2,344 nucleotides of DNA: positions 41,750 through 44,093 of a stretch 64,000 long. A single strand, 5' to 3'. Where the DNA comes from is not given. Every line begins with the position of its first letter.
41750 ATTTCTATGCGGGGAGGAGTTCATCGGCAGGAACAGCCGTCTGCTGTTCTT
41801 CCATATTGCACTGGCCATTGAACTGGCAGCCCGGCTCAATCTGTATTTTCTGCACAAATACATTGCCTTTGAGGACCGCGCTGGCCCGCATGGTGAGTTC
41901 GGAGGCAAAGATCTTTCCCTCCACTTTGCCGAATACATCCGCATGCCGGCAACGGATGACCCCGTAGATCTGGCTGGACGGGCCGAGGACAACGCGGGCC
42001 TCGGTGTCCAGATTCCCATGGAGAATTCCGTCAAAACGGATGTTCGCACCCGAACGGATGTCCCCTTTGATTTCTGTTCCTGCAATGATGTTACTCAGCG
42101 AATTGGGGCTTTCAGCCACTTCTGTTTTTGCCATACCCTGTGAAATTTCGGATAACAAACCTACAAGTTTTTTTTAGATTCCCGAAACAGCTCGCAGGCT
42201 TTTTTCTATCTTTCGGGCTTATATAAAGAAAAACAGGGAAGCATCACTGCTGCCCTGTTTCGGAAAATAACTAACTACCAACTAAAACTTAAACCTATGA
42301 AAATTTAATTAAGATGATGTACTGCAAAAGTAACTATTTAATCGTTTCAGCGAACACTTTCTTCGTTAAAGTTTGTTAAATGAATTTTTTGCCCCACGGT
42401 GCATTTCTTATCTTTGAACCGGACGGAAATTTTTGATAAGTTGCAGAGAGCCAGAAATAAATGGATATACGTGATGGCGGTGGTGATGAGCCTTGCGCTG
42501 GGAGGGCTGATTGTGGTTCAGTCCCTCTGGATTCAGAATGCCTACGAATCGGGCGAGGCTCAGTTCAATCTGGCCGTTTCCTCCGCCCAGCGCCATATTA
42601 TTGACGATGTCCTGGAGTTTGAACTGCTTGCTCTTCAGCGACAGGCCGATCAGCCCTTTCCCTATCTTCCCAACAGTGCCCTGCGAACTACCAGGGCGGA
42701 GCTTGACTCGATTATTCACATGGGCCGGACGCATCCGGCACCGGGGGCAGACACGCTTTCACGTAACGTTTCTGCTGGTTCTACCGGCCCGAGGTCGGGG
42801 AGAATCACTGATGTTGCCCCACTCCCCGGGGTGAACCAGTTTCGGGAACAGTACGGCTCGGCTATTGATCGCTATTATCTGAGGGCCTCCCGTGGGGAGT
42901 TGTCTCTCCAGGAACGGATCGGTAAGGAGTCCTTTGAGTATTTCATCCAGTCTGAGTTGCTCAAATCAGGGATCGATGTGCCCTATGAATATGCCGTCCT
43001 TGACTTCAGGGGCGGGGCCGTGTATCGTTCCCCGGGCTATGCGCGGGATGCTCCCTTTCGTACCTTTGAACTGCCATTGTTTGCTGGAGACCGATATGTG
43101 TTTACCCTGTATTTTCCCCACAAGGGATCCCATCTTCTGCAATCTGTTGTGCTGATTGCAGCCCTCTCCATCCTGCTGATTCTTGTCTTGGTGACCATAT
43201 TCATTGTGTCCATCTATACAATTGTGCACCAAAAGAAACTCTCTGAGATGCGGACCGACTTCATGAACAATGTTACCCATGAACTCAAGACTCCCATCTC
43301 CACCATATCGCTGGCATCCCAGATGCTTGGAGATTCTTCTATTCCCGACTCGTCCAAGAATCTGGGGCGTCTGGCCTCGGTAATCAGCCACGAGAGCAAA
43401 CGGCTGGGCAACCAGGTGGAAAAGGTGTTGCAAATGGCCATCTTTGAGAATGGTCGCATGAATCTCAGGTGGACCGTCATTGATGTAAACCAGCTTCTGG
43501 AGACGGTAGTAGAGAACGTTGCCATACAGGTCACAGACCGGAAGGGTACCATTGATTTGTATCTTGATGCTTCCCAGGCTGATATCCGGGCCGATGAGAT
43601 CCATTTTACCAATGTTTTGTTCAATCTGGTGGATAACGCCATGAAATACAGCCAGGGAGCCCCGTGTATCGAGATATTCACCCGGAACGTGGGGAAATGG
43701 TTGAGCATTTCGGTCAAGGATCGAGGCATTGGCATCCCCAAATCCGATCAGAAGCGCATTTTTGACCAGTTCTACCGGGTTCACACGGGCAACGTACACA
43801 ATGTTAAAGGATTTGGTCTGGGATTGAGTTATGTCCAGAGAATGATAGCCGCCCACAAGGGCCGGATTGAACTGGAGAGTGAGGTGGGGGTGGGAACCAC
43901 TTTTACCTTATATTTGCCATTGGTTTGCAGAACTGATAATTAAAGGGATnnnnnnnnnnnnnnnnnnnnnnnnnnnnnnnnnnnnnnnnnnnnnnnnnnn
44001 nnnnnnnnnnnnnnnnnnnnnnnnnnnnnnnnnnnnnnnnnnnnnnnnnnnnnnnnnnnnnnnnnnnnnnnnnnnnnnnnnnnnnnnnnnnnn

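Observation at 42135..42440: Orphan promoter plus orphan intrinsic terminator upstream of the bactofilin-atp operon: a candidate ~95-nt sRNA or leader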

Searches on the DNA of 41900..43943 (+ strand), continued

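Call 113: search_rna_families(source=L102, start=3200, end=3500, threshold=evalue, max_evalue=10)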
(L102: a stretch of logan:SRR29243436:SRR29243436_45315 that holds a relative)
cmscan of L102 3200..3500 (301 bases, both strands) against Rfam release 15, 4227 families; matches with E-value up to 10: 4.
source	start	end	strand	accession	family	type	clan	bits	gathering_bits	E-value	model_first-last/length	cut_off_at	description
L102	3220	3266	+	RF01098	RF_site9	Cis-reg; frameshift_element;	-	16.3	70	1.9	1-50/50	no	Gag/pro ribosomal frameshift site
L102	3305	3379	+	RF01188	snR56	Gene; snRNA; snoRNA; CD-box;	CL00049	15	54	9.5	1-84/84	no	Small nucleolar RNA snR56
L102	3246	3377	-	RF00558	L20_leader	Cis-reg; leader;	-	14.6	58.7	2.4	1-127/127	no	Ribosomal protein L20 leader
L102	3243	3305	-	RF00594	SNORD86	Gene; snRNA; snoRNA; CD-box;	-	14.4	35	4.6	1-86/86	no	Small nucleolar RNA SNORD86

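Call 114: search_rna_families(source=L107, start=2230, end=2530, threshold=evalue, max_evalue=10)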
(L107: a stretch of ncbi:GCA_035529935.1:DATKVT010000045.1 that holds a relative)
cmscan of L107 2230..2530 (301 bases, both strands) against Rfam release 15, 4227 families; matches with E-value up to 10: 6.
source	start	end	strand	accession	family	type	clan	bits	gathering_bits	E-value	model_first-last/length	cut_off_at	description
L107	2387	2476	+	RF01594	snoR18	Gene; snRNA; snoRNA; CD-box;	-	20.6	55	3.9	1-90/90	no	small nucleolar RNA snoR18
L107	2254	2368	-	RF00558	L20_leader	Cis-reg; leader;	-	16.1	58.7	1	1-127/127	no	Ribosomal protein L20 leader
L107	2300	2330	-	RF00607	SNORD98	Gene; snRNA; snoRNA; CD-box;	-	14.9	50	3.6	1-65/65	no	Small nucleolar RNA SNORD98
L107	2240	2448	-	RF02142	HOXA11-AS1_6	Gene; lncRNA;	-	13.6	50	0.72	1-179/179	no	HOXA11 antisense RNA 1 conserved region 6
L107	2362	2401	-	RF02444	SpR10_sRNA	Gene; sRNA;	-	12.2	50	7.3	1-47/47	no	Streptococcus sRNA SpR10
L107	2354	2372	-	RF01834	fiv_FSE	Cis-reg; frameshift_element;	-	10.4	53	10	1-35/35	no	ribosomal frameshift site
